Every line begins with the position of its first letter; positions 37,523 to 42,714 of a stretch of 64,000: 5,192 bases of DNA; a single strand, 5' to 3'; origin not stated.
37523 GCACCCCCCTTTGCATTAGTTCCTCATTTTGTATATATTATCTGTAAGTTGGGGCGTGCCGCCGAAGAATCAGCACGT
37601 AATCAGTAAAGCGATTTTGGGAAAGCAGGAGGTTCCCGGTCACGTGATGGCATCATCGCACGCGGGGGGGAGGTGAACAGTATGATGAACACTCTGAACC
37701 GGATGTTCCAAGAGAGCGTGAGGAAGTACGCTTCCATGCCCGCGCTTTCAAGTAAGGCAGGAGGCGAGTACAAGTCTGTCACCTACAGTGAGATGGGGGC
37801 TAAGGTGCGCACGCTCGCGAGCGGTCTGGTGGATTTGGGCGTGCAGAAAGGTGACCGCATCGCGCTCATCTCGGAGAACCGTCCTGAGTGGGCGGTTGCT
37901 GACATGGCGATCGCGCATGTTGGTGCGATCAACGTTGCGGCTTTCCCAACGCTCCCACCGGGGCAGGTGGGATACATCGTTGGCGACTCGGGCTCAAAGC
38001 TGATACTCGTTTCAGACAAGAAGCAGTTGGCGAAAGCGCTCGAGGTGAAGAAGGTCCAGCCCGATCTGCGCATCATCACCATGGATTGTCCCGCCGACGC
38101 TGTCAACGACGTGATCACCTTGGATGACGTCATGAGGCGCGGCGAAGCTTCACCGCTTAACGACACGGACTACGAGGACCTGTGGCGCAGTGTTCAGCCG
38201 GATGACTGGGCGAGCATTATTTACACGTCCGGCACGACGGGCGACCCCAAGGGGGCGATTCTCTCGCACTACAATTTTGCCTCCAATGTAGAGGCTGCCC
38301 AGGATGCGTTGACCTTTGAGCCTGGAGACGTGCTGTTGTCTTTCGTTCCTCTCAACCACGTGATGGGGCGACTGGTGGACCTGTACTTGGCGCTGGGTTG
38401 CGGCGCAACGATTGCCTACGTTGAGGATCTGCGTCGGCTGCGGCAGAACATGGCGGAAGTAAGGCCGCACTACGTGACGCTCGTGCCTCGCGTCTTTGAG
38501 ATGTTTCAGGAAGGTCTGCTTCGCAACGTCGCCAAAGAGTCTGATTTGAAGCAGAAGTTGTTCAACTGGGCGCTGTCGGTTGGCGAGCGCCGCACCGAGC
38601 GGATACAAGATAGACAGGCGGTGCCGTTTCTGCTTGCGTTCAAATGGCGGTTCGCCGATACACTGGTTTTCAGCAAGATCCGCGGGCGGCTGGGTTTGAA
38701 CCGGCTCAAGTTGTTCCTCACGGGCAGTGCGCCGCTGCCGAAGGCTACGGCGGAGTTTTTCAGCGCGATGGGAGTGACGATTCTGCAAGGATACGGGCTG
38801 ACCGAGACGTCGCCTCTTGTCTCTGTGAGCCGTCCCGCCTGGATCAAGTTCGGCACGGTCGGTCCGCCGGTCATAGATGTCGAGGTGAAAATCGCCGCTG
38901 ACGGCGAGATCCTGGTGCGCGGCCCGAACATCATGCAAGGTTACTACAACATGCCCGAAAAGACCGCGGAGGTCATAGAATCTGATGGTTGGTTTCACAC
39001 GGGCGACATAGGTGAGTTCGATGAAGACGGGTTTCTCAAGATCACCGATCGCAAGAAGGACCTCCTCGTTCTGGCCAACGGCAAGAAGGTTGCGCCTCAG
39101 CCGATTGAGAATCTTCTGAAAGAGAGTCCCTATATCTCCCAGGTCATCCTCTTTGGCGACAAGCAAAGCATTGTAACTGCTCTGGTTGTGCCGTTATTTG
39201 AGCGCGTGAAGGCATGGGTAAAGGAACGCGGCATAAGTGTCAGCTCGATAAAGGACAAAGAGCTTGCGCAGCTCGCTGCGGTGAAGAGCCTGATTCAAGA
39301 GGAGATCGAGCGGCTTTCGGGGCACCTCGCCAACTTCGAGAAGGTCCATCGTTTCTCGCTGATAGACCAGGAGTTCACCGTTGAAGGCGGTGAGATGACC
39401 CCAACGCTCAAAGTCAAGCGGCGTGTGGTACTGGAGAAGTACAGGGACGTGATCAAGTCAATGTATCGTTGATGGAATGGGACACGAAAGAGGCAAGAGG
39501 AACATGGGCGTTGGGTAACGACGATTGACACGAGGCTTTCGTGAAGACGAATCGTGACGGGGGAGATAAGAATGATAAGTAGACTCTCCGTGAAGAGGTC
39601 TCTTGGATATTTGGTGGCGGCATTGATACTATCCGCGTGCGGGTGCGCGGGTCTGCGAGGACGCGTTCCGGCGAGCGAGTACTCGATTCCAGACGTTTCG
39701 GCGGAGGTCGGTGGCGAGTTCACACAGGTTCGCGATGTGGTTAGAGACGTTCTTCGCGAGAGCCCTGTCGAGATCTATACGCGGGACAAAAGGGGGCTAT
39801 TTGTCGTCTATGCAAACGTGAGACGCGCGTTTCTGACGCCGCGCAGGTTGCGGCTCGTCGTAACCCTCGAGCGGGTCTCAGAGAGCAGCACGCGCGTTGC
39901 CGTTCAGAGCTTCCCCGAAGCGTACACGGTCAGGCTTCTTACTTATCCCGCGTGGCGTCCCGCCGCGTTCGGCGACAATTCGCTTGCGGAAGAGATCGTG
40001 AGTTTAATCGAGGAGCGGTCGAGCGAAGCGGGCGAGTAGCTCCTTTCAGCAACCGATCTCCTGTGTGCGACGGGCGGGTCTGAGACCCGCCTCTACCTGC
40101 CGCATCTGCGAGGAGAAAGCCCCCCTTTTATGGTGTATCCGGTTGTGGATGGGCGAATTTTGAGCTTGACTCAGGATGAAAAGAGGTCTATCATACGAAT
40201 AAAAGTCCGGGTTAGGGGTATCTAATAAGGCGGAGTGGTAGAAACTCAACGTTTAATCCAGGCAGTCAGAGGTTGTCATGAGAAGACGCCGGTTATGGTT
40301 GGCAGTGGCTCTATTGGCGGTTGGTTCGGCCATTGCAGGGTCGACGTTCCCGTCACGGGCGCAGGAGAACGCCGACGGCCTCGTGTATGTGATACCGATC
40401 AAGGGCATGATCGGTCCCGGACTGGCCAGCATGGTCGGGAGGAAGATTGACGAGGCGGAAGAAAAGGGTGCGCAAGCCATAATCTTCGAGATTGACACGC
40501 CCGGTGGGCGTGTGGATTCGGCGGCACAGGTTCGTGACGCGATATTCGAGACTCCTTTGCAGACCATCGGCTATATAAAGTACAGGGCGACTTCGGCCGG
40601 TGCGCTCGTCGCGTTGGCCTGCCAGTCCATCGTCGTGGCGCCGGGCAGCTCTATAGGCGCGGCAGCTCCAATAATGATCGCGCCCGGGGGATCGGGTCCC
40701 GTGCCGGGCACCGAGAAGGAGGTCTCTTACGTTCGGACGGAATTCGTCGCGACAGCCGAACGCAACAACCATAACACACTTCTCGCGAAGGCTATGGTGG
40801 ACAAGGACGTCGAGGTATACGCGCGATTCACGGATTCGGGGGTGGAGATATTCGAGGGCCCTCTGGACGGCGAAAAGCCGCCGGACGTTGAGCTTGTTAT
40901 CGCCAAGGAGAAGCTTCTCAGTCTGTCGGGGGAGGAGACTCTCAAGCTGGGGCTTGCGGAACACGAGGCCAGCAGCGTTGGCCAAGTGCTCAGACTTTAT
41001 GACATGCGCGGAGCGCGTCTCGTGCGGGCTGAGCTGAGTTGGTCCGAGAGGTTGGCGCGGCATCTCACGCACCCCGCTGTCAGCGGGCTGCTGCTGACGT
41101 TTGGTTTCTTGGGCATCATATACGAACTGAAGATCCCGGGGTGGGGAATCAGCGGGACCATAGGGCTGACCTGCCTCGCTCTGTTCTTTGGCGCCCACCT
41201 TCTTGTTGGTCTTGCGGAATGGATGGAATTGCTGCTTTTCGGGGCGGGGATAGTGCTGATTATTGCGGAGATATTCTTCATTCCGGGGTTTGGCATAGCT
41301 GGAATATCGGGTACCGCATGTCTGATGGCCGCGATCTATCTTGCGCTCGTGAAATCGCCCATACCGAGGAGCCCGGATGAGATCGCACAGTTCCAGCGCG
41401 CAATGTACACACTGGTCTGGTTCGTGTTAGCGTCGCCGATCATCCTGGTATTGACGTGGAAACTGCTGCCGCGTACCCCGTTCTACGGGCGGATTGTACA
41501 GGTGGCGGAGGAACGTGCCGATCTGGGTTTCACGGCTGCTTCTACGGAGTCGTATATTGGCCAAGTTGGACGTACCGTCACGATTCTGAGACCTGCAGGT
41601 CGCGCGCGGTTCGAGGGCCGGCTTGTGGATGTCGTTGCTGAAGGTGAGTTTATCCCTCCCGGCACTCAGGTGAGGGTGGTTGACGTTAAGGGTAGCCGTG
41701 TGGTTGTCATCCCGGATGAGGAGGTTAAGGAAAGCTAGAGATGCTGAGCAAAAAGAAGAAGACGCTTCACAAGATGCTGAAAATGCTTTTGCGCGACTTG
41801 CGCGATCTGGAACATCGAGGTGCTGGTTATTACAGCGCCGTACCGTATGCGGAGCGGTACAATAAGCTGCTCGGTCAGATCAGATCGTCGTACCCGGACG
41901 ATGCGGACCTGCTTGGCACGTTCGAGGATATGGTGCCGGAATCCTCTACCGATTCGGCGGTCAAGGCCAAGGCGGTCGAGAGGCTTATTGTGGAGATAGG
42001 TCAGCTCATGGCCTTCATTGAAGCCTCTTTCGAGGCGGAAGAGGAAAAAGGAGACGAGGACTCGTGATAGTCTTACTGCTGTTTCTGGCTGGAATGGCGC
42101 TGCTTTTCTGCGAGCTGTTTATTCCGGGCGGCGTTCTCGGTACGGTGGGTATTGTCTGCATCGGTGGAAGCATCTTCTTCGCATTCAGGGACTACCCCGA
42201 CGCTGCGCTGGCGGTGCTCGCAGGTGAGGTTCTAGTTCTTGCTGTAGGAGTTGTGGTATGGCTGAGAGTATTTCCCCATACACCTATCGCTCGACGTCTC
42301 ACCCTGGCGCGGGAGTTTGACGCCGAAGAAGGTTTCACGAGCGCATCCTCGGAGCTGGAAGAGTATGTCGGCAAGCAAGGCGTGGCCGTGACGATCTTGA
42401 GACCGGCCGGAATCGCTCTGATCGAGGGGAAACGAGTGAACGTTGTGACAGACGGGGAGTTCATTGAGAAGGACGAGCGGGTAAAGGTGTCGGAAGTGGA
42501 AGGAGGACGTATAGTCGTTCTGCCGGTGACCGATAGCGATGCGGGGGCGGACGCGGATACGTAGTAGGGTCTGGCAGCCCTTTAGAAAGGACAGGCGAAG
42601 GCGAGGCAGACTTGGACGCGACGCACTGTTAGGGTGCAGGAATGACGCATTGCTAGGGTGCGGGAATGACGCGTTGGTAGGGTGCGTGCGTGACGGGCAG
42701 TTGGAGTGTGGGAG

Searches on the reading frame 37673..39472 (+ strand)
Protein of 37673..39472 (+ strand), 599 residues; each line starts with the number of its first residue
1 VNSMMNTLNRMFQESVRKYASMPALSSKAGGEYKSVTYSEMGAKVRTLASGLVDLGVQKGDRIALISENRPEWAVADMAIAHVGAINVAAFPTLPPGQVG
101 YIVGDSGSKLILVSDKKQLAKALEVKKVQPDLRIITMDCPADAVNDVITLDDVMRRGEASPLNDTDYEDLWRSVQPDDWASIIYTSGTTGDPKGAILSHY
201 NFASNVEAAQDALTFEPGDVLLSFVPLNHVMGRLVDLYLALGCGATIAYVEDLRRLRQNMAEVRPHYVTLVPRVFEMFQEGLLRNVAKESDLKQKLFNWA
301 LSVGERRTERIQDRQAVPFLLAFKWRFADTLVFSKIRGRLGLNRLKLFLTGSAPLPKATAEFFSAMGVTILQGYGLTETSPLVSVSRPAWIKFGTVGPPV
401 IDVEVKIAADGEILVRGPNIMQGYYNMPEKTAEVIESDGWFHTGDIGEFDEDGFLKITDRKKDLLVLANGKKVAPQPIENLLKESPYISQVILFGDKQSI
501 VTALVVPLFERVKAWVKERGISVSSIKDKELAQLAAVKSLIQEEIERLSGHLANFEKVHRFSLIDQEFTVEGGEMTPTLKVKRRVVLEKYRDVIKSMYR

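Call 34: search_protein_families(library=pfam, proteins=[window:37673-39472:+], max_evalue=0.001)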
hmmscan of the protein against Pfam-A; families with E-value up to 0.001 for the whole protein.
window:37673-39472:+ (599 aa): 2 families
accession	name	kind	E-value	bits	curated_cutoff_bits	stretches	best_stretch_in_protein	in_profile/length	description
PF00501.34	AMP-binding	-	5e-83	279.4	29.9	1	12-425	1-384/384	AMP-binding enzyme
PF23562.2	AMP-binding_C_3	-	6.8e-13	49.5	20.8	1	463-599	2-121/124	AMP-binding enzyme C-terminal domain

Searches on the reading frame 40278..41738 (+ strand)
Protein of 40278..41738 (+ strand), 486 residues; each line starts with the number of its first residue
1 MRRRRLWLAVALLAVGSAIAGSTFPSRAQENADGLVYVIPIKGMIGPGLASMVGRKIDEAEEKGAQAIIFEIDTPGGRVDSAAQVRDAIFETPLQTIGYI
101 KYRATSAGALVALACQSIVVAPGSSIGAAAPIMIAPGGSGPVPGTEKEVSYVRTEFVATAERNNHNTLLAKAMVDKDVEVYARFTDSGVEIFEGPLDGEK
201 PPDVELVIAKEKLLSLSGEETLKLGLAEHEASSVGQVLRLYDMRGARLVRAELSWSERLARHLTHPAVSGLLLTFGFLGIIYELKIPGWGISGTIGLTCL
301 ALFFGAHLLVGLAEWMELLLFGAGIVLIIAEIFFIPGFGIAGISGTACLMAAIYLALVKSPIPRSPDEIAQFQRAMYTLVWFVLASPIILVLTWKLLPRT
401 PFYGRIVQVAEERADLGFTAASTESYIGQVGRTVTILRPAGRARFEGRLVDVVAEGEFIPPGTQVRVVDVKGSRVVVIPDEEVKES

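Call 82: search_protein_families(library=pfam, proteins=[window:40278-41738:+], max_evalue=0.001)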
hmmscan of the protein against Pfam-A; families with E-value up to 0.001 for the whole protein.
window:40278-41738:+ (486 aa): 4 families
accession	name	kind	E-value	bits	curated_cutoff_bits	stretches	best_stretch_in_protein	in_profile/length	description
PF25145.1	NfeD1b_N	-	2.7e-39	135.2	40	1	36-180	2-141/189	NfeD1b, N-terminal domain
PF24961.1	NfeD_membrane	-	1.2e-27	96.7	26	1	268-394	2-118/119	NfeD integral membrane domain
PF01957.25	NfeD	-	1.1e-15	58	29.1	1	424-477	2-55/57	NfeD-like C-terminal, partner-binding domain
PF01972.22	SDH_protease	-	1.7e-05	24.4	31.3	1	67-133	93-159/286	ClpP-like SDH-type serine proteinase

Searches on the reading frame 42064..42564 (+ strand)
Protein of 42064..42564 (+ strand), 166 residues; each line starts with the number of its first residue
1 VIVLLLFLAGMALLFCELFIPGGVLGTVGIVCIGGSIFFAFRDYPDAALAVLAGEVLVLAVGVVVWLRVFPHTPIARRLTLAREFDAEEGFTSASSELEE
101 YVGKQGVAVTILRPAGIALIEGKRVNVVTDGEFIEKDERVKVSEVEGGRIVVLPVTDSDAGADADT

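Call 82: search_protein_families(library=pfam, proteins=[window:42064-42564:+], max_evalue=0.001)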
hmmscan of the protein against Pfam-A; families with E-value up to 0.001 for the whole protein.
window:42064-42564:+ (166 aa): 2 families
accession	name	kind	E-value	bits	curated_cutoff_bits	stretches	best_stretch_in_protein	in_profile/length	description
PF01957.25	NfeD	-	1.2e-13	51.5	29.1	1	99-152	2-55/57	NfeD-like C-terminal, partner-binding domain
PF24961.1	NfeD_membrane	-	3.5e-08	33.9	26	1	3-67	51-117/119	NfeD integral membrane domain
